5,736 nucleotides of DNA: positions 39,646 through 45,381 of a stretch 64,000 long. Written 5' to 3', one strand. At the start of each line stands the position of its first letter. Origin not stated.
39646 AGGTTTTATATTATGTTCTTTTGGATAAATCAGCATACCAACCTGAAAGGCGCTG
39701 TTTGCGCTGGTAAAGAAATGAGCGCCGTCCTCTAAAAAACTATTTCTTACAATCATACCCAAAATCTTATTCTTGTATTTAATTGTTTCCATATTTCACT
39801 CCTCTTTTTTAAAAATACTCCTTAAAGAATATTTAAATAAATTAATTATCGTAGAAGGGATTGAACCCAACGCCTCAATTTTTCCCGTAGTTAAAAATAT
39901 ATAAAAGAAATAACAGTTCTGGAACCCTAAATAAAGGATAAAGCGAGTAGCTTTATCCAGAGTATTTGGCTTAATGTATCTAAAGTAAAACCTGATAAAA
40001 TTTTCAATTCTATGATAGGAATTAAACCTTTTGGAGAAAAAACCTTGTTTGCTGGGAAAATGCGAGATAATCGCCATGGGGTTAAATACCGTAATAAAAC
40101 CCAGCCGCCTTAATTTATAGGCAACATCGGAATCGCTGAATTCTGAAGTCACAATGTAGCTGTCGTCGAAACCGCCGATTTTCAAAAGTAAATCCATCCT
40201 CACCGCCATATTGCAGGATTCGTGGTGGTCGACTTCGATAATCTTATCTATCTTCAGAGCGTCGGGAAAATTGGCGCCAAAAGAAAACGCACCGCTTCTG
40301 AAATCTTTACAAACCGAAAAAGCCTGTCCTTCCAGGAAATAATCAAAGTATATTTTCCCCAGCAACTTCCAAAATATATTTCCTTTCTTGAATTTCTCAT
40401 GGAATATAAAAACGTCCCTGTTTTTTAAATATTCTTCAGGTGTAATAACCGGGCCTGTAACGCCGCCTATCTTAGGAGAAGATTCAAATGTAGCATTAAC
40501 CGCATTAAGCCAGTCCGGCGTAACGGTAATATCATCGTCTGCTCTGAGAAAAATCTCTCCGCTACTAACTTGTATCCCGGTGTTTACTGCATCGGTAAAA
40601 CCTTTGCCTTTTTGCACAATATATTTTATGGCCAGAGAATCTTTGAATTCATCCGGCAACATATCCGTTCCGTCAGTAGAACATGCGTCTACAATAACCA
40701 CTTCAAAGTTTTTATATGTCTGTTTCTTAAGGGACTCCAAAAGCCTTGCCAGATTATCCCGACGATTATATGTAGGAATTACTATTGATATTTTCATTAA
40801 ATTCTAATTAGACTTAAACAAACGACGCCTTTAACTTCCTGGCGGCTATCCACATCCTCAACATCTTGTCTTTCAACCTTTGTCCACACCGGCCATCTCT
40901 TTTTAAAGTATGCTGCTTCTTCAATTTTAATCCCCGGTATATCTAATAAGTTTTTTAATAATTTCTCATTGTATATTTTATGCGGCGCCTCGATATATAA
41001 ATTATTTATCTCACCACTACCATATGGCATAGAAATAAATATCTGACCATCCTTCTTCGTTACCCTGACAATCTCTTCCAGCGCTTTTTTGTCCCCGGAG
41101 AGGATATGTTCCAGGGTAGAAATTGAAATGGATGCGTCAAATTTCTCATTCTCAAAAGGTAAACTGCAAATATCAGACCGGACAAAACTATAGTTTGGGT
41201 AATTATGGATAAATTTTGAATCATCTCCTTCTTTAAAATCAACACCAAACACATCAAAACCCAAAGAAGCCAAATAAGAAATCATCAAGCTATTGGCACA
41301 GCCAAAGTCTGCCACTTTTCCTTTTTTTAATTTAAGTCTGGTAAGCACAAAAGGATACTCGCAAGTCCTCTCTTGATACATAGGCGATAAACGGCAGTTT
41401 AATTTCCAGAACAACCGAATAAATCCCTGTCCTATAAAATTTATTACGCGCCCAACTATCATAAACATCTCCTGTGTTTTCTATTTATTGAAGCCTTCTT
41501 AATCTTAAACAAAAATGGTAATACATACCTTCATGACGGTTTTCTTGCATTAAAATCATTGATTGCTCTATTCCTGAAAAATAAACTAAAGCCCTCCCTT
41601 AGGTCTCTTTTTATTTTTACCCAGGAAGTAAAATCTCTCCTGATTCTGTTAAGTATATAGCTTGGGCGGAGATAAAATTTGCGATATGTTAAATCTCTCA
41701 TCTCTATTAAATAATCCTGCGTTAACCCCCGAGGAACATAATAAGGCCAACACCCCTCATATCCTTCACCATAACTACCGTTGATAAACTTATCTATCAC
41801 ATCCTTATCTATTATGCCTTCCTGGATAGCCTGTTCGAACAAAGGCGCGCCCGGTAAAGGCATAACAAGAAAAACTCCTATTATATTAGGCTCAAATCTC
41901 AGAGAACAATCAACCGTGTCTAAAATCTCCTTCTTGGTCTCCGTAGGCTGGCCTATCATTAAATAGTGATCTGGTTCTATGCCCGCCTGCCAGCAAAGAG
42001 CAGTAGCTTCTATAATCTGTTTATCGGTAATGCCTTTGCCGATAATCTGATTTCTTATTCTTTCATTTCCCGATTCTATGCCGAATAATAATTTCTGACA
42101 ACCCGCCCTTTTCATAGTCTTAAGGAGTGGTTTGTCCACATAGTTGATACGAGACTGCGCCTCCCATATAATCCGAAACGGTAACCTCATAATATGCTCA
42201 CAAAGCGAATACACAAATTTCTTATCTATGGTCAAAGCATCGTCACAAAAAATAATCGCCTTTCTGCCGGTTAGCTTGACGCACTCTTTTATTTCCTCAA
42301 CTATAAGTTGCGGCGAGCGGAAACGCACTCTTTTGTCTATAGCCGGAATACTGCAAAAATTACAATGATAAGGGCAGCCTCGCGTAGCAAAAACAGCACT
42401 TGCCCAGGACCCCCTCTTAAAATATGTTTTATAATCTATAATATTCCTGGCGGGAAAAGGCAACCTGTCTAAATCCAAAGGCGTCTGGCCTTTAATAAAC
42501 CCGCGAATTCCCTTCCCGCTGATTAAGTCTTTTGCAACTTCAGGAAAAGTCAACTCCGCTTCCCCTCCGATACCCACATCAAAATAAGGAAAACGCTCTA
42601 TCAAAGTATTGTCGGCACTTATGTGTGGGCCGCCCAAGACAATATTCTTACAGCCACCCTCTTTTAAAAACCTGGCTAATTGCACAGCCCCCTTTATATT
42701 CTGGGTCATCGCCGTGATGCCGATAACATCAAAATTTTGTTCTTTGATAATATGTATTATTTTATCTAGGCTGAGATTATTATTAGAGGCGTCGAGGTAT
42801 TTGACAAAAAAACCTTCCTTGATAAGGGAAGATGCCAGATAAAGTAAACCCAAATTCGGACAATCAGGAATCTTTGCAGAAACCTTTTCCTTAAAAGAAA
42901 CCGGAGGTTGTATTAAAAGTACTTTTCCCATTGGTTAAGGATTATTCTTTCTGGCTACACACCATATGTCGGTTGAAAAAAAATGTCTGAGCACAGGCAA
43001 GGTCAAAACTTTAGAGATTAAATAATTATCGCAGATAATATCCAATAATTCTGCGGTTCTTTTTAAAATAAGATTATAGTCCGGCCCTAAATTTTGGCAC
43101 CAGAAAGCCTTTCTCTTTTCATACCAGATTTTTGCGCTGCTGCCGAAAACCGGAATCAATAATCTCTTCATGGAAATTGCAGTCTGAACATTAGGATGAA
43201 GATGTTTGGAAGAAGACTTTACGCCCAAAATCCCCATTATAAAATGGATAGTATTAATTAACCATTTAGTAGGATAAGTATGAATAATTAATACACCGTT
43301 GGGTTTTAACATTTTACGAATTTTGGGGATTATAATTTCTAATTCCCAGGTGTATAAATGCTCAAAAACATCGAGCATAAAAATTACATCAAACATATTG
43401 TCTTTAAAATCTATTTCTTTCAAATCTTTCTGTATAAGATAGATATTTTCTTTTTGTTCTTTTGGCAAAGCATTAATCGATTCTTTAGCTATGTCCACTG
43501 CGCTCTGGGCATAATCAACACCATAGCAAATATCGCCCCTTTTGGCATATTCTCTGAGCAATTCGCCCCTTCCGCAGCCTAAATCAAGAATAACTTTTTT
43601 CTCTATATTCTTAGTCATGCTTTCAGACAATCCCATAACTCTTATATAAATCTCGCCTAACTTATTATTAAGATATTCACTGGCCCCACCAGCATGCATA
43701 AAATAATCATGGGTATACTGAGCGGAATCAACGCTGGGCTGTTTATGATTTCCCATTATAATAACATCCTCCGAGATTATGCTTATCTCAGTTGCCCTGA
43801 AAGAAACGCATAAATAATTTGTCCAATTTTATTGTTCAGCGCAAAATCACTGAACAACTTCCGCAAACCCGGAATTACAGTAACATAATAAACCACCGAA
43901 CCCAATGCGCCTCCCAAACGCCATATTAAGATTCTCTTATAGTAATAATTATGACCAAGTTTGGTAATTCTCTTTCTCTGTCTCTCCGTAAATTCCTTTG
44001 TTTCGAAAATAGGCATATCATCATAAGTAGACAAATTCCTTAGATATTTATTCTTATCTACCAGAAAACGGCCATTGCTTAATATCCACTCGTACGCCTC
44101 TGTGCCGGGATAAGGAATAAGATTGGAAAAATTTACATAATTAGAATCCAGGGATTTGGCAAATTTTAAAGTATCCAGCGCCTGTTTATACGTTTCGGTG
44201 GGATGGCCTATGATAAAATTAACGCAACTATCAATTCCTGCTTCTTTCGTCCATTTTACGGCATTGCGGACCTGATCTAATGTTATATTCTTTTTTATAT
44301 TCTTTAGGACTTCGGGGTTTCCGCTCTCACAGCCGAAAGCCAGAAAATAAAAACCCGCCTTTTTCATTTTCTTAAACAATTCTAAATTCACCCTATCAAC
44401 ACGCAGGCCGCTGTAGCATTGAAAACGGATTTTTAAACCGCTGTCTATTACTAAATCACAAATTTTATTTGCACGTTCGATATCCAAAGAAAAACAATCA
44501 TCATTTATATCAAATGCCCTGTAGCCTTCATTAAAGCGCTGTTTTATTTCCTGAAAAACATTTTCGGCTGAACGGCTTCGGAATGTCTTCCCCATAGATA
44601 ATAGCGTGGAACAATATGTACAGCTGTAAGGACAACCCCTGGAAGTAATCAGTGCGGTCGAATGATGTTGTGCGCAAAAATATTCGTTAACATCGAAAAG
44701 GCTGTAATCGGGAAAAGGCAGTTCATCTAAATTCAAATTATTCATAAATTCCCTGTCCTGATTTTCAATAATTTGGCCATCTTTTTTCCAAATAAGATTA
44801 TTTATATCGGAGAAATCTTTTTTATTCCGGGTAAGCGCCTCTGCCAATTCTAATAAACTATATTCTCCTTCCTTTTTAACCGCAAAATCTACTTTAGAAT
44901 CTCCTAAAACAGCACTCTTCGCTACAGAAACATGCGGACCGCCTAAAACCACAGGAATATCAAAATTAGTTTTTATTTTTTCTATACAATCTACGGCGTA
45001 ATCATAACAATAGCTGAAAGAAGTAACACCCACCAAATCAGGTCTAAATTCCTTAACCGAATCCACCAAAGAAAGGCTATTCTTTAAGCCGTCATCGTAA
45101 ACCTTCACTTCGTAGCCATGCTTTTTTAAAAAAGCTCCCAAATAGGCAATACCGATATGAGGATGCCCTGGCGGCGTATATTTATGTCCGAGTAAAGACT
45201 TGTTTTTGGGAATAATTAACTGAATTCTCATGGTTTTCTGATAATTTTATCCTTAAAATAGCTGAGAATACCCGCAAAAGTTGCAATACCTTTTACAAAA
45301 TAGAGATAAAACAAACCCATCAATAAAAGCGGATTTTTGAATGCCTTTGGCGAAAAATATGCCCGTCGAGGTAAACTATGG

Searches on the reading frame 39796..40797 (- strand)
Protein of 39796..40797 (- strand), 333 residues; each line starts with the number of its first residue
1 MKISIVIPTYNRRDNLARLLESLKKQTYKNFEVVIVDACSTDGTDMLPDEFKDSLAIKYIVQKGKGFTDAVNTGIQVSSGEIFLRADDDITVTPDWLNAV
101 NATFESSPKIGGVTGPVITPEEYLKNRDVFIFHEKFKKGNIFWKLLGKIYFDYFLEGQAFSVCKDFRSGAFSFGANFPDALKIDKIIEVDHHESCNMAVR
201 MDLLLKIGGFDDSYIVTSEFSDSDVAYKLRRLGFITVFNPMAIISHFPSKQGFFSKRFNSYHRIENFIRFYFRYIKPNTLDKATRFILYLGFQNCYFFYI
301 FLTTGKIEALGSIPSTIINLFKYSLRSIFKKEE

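Call 16: search_protein_families(library=pfam, proteins=[window:39796-40797:-], max_evalue=0.001)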
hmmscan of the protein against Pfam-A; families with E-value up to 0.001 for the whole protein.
window:39796-40797:- (333 aa): 4 families
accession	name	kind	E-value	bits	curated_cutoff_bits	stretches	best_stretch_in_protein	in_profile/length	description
PF00535.33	Glycos_transf_2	-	6.3e-28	98.3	23.3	1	4-128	1-128/168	Glycosyl transferase family 2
PF13641.12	Glyco_tranf_2_3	-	4.9e-12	46.8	27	1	3-251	3-216/230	Glycosyltransferase like family 2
PF10111.15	Glyco_tranf_2_2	-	5.9e-06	26.4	27.3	1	4-215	1-186/276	Glycosyltransferase like family 2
PF13632.12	Glyco_trans_2_3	-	2.6e-05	24.6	27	0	196-264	76-142/198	Glycosyl transferase family group 2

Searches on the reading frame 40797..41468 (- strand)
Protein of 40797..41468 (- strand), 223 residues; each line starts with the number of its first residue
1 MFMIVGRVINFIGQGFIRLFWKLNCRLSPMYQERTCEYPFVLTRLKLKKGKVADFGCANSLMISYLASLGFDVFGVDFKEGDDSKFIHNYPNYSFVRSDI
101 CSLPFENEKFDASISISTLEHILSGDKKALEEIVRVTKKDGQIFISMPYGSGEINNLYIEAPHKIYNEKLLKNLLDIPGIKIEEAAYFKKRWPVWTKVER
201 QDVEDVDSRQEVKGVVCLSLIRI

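Call 16: search_protein_families(library=pfam, proteins=[window:40797-41468:-], max_evalue=0.001)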
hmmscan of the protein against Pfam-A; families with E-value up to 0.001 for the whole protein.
window:40797-41468:- (223 aa): 5 families
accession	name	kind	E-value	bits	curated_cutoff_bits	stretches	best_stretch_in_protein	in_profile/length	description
PF08241.18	Methyltransf_11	-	3.3e-16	60.1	21.2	1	54-145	2-95/95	Methyltransferase domain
PF13649.12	Methyltransf_25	-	3.5e-13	50.5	27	1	52-141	1-97/97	Methyltransferase domain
PF13847.12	Methyltransf_31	-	1.5e-09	38.1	27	1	48-153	3-117/145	Methyltransferase domain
PF13489.12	Methyltransf_23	-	1.2e-07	32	27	1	46-155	20-126/164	Methyltransferase domain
PF08242.18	Methyltransf_12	-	8.4e-05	23.7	30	1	54-142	2-97/98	Methyltransferase domain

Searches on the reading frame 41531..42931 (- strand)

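Call 16: search_protein_families(library=pfam, proteins=[window:41531-42931:-], max_evalue=0.001)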
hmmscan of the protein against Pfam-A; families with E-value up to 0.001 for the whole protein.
window:41531-42931:- (466 aa): 2 families
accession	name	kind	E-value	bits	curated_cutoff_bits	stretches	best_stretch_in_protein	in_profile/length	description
PF04055.27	Radical_SAM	-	1.1e-20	74.9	29.5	1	182-341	3-164/166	Radical SAM superfamily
PF02310.24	B12-binding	-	2.9e-19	69.5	32.1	1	23-132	11-120/121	B12 binding domain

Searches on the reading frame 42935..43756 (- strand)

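Call 16: search_protein_families(library=pfam, proteins=[window:42935-43756:-], max_evalue=0.001)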
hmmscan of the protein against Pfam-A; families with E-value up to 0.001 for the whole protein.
window:42935-43756:- (273 aa): 11 families
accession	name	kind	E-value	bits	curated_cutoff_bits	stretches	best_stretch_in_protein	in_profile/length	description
PF08241.18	Methyltransf_11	-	2.5e-19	70.1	21.2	1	57-158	1-95/95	Methyltransferase domain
PF13649.12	Methyltransf_25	-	1.4e-18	67.8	27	1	56-154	1-97/97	Methyltransferase domain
PF08242.18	Methyltransf_12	-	7.4e-17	62.3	30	1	57-156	1-98/98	Methyltransferase domain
PF13847.12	Methyltransf_31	-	2.5e-15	56.9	27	1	53-166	4-118/145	Methyltransferase domain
PF13489.12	Methyltransf_23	-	5.2e-15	56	27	1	48-165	18-123/164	Methyltransferase domain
PF02353.26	CMAS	-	1.1e-08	35.2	27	1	55-161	65-167/273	Mycolic acid cyclopropane synthetase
PF05175.20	MTS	-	2.9e-05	24.2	23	1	45-158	25-138/170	Methyltransferase small domain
PF03602.21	Cons_hypoth95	-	6.3e-05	23.2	24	1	47-167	36-159/182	Conserved hypothetical protein 95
PF08003.17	Methyltransf_9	-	0.00024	20.6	23.8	1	50-161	113-220/315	Protein of unknown function (DUF1698)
PF05891.18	Methyltransf_PK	-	0.00025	21.1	27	1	44-160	47-161/218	AdoMet dependent proline di-methyltransferase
PF02390.23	Methyltransf_4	-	0.00049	20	24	0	53-126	2-77/173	Putative methyltransferase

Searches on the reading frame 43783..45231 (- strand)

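Call 16: search_protein_families(library=pfam, proteins=[window:43783-45231:-], max_evalue=0.001)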
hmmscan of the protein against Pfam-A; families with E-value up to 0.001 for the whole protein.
window:43783-45231:- (482 aa): 2 families
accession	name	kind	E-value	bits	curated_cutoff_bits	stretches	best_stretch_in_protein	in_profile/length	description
PF04055.27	Radical_SAM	-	6.1e-23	82.2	29.5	1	195-358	2-166/166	Radical SAM superfamily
PF02310.24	B12-binding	-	1e-16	61.3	32.1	1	23-129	12-120/121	B12 binding domain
